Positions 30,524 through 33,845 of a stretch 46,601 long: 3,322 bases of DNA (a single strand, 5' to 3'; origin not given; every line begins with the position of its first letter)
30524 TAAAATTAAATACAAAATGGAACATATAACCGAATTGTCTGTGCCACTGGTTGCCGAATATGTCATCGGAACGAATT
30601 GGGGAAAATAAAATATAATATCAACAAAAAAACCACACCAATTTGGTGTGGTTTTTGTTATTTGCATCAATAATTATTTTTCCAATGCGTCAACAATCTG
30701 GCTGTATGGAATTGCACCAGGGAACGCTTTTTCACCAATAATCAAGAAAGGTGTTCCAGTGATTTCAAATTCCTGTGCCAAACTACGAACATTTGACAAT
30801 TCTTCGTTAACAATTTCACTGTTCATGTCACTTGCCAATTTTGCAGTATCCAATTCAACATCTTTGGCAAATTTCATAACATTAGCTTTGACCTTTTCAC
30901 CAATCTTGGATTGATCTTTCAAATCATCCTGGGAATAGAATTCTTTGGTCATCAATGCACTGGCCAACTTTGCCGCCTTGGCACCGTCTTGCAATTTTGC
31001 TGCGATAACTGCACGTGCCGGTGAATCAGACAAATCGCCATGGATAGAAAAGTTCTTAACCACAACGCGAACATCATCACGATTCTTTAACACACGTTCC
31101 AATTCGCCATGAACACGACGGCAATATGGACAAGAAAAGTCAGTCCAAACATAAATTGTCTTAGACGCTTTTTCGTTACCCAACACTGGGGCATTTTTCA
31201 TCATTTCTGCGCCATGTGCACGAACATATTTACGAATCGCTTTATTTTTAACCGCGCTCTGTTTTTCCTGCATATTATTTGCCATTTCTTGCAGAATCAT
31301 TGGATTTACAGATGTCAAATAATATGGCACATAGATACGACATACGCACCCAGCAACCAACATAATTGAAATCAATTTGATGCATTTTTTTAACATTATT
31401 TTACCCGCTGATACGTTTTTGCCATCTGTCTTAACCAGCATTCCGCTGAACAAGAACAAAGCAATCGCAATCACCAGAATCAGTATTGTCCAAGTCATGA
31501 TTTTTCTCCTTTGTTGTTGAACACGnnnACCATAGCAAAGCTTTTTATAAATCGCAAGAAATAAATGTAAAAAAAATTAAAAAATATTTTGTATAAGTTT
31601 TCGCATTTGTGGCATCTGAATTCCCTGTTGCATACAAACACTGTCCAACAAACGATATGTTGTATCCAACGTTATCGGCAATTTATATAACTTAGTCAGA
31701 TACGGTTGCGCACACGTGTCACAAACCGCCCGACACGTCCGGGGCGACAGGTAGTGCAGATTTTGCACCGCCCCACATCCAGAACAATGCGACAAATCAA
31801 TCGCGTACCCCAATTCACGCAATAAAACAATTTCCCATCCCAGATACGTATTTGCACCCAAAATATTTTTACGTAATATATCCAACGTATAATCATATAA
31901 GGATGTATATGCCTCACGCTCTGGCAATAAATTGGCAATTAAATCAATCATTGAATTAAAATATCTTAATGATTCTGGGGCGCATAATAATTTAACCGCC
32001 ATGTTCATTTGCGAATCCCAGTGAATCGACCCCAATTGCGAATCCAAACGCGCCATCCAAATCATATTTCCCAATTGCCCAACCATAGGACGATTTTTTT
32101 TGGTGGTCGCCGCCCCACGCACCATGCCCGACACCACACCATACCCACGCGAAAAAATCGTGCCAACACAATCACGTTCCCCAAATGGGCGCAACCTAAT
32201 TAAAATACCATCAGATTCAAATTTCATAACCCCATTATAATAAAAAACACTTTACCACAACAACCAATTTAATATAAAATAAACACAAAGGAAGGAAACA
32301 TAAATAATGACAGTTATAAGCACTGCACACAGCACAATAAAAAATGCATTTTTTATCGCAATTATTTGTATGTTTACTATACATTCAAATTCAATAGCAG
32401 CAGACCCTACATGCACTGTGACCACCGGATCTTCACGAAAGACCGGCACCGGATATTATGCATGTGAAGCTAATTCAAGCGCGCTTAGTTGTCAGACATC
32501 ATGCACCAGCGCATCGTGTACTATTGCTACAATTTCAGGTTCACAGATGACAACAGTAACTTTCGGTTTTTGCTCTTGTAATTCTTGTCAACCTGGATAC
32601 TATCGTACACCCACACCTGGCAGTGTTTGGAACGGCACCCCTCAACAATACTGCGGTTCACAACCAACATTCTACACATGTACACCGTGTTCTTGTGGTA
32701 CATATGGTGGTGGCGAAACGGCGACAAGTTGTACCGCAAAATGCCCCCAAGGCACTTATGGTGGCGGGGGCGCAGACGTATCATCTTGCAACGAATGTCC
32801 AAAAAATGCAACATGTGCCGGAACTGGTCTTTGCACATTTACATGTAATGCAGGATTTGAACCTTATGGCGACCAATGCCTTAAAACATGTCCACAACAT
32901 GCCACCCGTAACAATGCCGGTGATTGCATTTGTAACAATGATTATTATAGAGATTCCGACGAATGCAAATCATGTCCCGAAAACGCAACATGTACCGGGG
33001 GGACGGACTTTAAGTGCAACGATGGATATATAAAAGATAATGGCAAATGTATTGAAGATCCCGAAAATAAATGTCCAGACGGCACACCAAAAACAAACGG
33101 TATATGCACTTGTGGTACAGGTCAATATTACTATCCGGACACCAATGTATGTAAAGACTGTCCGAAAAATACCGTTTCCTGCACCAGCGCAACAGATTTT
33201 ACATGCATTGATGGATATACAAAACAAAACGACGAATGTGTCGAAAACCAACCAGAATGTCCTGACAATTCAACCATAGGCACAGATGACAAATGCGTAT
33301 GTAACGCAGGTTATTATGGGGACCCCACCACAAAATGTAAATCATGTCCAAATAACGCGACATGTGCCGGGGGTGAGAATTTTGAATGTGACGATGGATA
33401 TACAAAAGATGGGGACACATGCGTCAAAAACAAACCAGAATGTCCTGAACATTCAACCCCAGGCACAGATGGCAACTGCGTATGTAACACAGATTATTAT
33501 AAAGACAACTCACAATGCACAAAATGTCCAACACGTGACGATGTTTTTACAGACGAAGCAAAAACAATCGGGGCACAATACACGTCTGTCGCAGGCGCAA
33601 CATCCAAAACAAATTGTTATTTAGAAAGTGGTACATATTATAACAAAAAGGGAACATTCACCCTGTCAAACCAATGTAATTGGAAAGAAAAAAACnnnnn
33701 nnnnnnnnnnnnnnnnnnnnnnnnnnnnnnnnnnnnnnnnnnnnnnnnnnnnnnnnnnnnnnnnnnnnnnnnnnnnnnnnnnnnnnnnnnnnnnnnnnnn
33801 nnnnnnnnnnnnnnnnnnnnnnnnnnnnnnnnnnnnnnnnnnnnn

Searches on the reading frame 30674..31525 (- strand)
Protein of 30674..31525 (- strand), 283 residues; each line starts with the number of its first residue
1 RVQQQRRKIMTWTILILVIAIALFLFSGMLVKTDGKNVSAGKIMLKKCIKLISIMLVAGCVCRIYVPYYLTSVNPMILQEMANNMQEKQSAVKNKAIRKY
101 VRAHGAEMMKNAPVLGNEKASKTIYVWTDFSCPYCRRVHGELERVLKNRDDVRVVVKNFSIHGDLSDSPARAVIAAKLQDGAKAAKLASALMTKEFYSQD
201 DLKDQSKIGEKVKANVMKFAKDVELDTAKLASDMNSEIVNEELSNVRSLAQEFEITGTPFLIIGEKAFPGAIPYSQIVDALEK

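Call 30: search_protein_families(library=pfam, proteins=[window:30674-31525:-], max_evalue=0.001)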
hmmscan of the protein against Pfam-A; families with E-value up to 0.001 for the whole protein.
window:30674-31525:- (283 aa): 5 families
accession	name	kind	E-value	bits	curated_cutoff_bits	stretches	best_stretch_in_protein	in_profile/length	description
PF13462.12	Thioredoxin_4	-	1.1e-19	71.7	23.2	1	111-282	4-164/165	Thioredoxin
PF01323.26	DSBA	-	3.1e-19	70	25.6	1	123-281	1-190/191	DSBA-like thioredoxin domain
PF13098.12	Thioredoxin_2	-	1.4e-07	32.2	27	1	119-280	4-103/104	Thioredoxin-like domain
PF13743.12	Thioredoxin_5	-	1.3e-05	25.4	27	1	168-265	76-165/186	Thioredoxin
PF13192.12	Thioredoxin_3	-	0.00066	20.1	24.8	0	228-280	21-73/76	Thioredoxin domain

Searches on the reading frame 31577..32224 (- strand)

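Call 30: search_protein_families(library=pfam, proteins=[window:31577-32224:-], max_evalue=0.001)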
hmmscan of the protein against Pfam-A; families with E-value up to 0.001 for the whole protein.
window:31577-32224:- (215 aa): 2 families
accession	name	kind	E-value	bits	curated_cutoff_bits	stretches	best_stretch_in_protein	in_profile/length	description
PF02565.21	RecO_C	-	3.7e-17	62.9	22.1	1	87-197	8-128/157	Recombination protein O C terminal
PF11967.14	RecO_N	-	1.7e-09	38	27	1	3-68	5-72/80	Recombination protein O N terminal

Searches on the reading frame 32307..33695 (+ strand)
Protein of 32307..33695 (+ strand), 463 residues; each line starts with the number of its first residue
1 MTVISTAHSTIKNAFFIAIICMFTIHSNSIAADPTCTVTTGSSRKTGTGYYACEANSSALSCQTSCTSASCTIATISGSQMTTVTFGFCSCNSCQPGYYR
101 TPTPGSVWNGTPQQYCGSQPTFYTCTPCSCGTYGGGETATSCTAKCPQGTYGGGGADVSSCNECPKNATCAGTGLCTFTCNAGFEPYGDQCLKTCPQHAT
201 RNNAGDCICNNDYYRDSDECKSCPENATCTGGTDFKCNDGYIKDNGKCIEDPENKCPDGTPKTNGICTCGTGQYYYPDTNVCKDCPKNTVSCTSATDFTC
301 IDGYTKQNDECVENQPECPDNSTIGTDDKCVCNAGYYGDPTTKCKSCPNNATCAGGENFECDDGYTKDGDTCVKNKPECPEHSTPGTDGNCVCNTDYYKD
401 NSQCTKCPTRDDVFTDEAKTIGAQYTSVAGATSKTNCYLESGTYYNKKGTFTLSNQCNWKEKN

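Call 30: search_protein_families(library=pfam, proteins=[window:32307-33695:+], max_evalue=0.001)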
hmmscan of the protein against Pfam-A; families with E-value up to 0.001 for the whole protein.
window:32307-33695:+ (463 aa): 2 families
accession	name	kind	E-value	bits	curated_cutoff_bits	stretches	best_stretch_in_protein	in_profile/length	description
PF12946.13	EGF_MSP1_1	-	4e-05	24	27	0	221-249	5-37/37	MSP1 EGF domain 1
PF09402.16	MSC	-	0.00071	19.5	29.7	1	219-244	50-75/337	Man1-Src1p-C-terminal domain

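Call 40: search_protein_families(library=phrogs, proteins=[window:32307-33695:+], max_evalue=0.01)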
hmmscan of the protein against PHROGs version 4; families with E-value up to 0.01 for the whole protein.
window:32307-33695:+ (463 aa): 0 families
